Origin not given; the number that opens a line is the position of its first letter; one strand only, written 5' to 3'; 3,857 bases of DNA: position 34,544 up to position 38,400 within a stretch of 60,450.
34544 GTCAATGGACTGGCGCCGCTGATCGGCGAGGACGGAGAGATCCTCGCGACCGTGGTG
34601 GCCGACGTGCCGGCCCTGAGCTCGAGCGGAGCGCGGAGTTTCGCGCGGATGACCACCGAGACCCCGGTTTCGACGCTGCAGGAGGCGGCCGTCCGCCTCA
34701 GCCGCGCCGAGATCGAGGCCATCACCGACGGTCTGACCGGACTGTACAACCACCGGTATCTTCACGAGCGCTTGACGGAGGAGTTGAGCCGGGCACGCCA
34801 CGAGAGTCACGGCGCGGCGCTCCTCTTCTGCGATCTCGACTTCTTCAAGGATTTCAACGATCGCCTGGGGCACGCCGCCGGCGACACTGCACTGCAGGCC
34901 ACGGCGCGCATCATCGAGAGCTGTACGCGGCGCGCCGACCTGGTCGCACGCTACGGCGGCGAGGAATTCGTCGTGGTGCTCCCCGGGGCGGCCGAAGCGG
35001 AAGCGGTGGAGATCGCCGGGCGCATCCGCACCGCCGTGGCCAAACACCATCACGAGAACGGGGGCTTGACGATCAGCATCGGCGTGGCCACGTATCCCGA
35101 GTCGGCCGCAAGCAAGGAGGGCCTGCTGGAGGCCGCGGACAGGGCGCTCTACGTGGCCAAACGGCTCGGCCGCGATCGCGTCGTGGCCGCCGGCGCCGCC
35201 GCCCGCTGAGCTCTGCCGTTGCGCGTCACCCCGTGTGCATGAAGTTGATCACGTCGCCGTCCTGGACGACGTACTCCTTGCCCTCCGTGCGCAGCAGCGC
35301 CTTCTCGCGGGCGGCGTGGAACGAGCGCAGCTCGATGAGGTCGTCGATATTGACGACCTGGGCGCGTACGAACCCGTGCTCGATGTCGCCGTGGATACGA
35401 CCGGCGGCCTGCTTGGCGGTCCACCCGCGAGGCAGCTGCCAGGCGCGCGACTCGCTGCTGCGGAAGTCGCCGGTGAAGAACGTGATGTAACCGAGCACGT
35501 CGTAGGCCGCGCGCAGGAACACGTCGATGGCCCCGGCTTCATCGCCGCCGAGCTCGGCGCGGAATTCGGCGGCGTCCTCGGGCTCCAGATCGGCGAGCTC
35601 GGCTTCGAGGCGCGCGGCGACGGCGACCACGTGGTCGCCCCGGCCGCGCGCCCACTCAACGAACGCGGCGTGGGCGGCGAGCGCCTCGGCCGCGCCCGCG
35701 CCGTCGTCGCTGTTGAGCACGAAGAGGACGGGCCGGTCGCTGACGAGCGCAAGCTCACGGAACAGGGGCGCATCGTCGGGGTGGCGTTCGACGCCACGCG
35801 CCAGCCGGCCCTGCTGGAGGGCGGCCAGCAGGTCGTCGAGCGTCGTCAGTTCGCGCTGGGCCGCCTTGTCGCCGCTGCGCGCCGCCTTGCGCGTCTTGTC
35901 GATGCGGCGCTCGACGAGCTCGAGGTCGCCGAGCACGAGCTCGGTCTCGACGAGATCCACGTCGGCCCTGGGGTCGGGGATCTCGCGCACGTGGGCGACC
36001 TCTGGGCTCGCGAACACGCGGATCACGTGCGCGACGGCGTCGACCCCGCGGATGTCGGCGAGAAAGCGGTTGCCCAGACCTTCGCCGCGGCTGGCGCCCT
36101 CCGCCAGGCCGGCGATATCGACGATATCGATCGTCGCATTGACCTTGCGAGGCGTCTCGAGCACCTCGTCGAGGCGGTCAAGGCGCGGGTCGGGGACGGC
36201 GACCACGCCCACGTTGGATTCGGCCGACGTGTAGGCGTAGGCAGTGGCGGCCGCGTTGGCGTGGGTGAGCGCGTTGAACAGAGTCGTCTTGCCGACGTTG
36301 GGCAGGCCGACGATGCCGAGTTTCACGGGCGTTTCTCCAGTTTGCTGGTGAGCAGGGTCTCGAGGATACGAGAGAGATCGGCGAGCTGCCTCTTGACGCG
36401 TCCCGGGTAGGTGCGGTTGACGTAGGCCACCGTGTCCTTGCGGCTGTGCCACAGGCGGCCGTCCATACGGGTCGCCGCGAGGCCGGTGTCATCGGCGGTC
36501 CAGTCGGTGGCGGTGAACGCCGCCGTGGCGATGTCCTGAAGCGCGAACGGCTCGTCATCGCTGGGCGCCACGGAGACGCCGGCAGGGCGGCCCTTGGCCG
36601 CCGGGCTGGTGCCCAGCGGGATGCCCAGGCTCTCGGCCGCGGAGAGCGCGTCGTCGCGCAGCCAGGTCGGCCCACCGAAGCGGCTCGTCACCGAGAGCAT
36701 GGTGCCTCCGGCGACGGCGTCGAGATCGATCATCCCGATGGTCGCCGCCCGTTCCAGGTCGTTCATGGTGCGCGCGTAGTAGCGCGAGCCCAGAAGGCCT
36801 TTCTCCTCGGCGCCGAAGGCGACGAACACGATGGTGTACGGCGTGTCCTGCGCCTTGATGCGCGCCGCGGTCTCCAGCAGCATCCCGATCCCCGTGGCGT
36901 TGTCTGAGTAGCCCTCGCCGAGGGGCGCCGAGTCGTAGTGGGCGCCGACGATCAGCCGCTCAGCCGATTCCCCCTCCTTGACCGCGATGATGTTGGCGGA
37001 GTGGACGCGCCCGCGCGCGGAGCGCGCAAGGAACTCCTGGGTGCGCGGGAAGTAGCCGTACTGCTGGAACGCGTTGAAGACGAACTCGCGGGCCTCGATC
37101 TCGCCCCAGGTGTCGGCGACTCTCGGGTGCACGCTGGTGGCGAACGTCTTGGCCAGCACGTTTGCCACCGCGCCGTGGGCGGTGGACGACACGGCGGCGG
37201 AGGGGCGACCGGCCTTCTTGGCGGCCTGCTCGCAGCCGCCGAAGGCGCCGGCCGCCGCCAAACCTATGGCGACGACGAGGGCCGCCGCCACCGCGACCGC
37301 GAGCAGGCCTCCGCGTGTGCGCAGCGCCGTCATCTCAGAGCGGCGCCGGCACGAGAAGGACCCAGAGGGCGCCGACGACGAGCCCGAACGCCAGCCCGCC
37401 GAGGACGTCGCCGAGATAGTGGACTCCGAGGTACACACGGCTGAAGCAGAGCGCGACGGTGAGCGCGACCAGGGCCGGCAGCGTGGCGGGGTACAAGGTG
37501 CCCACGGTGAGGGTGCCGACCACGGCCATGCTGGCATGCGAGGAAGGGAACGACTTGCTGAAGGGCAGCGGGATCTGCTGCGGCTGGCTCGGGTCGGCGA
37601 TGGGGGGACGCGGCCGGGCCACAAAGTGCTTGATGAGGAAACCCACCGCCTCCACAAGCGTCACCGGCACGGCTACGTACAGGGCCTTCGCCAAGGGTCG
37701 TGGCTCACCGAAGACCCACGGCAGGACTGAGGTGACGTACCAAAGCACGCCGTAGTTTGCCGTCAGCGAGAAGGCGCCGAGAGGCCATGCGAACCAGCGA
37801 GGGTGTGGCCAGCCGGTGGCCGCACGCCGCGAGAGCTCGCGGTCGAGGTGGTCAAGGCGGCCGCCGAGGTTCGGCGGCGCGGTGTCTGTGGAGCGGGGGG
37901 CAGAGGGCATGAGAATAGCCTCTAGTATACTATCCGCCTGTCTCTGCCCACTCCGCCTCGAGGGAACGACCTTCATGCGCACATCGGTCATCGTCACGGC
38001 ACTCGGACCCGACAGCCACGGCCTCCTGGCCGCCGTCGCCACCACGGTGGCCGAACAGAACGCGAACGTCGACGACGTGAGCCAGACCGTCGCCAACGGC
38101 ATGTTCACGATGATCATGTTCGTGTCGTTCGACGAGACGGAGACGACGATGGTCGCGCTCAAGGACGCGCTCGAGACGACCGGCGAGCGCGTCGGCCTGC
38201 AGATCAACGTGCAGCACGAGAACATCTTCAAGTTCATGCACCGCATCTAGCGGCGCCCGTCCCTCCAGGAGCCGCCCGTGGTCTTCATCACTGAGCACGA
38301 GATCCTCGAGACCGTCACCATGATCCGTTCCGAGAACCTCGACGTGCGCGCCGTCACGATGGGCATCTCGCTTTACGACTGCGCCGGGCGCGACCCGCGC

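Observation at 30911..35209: DNA-binding HTH fused to 5 GAF domains, an HD-GYP phosphodiesterase, a sensor domain and a GGDEF cyclase in one ~1430-aa protein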

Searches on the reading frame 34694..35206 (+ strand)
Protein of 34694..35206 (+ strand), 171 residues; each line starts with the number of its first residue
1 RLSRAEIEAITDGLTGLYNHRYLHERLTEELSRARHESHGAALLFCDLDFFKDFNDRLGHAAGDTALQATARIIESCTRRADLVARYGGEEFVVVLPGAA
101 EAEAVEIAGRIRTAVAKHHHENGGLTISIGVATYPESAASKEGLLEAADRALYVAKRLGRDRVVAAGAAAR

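Call 89: search_solved_structures(query=window:34694-35206:+, max_evalue=1e-20, show_alignments=3)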
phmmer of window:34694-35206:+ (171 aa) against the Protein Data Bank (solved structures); distinct sequences matched with E-value up to 1e-20: 38.
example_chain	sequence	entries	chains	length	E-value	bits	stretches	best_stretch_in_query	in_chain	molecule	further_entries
5euh_A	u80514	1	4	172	5e-35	123.9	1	9-167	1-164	Putative GGDEF domain membrane protein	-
9t28_A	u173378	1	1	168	2.1e-32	115.4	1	11-163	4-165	diguanylate cyclase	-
3i5c_A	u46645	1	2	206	2.3e-32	115.2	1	10-163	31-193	Fusion of General control protein GCN4 and WSPR response regulator protein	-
3i5b_A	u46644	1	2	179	2.7e-32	115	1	11-163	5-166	WspR response regulator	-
3bre_A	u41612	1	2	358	8.2e-32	113.5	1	11-163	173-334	Probable two-component response regulator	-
3i5a_A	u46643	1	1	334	2.3e-30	108.7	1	11-165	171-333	Response regulator/GGDEF domain protein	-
6d9m_A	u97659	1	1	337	1.7e-29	105.9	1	11-167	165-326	Fusion protein of Endolysin,Response receiver sensor diguanylate cyclase, GAF domain-conta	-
1w25_A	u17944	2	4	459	3.5e-29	104.9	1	9-167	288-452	STALKED-CELL DIFFERENTIATION CONTROLLING PROTEIN | RESPONSE REGULATOR PLED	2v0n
2wb4_A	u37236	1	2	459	3.5e-29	104.9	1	9-167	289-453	DIGUANYLATE CYCLASE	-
9g86_A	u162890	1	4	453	4e-29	104.7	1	9-166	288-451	Response regulator PleD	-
9g85_A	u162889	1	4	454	4e-29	104.7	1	9-166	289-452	Response regulator PleD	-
7a7e_A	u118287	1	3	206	1.7e-28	102.7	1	8-161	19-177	Diguanylate cyclase TpbB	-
8c05_A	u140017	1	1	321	9.8e-28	100.2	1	11-165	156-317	Sensor domain-containing diguanylate cyclase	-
4iob_A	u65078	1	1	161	1.4e-27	99.7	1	14-161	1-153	Diguanylate cyclase TpbB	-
4wxo_A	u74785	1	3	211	2.6e-27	98.9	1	9-165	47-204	Uncharacterized protein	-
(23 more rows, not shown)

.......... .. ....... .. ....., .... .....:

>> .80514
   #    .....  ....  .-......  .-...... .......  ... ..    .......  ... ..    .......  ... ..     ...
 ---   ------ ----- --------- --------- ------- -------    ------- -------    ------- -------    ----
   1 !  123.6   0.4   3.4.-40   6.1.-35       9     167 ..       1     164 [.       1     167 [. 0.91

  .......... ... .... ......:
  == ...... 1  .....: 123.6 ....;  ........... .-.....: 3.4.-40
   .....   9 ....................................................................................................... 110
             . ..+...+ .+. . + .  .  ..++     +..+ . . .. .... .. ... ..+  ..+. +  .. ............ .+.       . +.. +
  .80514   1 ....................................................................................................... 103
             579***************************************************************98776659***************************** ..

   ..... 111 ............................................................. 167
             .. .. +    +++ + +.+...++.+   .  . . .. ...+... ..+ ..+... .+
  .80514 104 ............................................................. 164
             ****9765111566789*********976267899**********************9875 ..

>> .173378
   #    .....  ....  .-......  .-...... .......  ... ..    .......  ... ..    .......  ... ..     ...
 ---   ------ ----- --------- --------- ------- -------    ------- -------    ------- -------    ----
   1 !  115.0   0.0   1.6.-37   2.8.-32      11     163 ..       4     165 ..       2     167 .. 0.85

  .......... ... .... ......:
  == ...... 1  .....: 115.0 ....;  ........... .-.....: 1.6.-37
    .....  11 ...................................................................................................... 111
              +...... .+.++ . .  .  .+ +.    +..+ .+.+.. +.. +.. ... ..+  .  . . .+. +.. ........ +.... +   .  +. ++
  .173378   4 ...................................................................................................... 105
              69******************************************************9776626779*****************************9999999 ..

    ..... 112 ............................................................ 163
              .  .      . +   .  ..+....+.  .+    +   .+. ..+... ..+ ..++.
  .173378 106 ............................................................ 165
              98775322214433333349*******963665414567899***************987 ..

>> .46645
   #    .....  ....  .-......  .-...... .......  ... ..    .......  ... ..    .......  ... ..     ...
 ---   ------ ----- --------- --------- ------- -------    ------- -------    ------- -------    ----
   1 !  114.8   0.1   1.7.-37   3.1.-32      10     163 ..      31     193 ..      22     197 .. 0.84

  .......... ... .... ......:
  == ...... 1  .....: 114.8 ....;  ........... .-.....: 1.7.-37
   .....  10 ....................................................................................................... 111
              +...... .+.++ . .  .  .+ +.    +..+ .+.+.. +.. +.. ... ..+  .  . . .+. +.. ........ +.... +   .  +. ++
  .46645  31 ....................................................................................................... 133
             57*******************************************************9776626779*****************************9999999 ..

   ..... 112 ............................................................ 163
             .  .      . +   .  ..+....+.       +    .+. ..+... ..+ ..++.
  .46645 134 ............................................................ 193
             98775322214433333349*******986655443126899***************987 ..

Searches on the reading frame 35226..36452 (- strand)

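Call 13: search_protein_families(library=pfam, proteins=[window:35226-36452:-], max_evalue=0.001)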
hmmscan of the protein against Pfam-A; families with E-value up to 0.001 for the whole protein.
window:35226-36452:- (408 aa): 4 families
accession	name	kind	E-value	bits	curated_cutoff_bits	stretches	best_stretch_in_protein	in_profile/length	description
PF06071.19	YchF-GTPase_C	-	1e-27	96.5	27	1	323-405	2-82/84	Protein of unknown function (DUF933)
PF01926.29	MMR_HSR1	-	2.6e-16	60.2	21.9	1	45-147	2-85/113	50S ribosome-binding GTPase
PF02421.24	FeoB_N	-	5.5e-06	26.4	27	1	45-86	3-44/156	Ferrous iron transport protein B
PF02824.27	TGS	-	0.00037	20.9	22.2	0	339-403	12-57/60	TGS domain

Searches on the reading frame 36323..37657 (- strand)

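Call 13: search_protein_families(library=pfam, proteins=[window:36323-37657:-], max_evalue=0.001)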
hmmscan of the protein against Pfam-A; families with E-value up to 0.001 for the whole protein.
window:36323-37657:- (444 aa): 3 families
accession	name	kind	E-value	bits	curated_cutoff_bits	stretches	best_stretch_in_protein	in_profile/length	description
PF04389.22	Peptidase_M28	-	2.1e-31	109.6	21.3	1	222-427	1-191/193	Peptidase family M28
PF01546.33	Peptidase_M20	-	0.00014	22.2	24.6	1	247-309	30-95/206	Peptidase family M20/M25/M40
PF05343.19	Peptidase_M42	-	0.00023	20.8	23.2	0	252-299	134-181/292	M42 glutamyl aminopeptidase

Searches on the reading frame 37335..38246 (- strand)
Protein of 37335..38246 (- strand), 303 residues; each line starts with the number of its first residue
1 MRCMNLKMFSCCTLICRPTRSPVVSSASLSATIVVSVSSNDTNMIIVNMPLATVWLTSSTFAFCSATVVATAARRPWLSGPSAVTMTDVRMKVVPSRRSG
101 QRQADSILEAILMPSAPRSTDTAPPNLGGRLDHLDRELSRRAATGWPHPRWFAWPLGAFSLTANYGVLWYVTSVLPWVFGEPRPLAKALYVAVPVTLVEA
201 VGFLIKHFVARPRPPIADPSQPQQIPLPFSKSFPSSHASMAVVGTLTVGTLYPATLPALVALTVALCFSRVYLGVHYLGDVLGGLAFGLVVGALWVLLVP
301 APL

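Call 13: search_protein_families(library=pfam, proteins=[window:37335-38246:-], max_evalue=0.001)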
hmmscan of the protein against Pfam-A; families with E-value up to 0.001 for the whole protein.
window:37335-38246:- (303 aa): 2 families
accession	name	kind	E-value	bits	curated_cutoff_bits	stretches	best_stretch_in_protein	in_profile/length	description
PF01569.27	PAP2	-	1.2e-20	74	27.2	1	188-300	2-126/130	PAP2 superfamily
PF14378.12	PAP2_3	-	5.9e-08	33.2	27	1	214-291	109-187/190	PAP2 superfamily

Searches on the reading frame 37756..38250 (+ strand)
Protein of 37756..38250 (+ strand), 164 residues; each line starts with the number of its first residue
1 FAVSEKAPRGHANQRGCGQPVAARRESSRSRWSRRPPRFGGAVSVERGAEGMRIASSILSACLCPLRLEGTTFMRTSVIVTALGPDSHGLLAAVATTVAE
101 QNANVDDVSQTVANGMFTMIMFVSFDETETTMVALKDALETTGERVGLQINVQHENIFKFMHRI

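Call 13: search_protein_families(library=pfam, proteins=[window:37756-38250:+], max_evalue=0.001)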
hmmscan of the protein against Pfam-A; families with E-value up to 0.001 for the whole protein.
window:37756-38250:+ (164 aa): 3 families
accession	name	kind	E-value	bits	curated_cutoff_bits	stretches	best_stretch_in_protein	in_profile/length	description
PF13740.12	ACT_6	-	1.4e-13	51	23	1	78-153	3-76/76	ACT domain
PF01842.31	ACT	-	2.4e-07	30.8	27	1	79-139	2-61/66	ACT domain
PF13291.12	ACT_4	-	0.00094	20.3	27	0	81-121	10-52/80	ACT domain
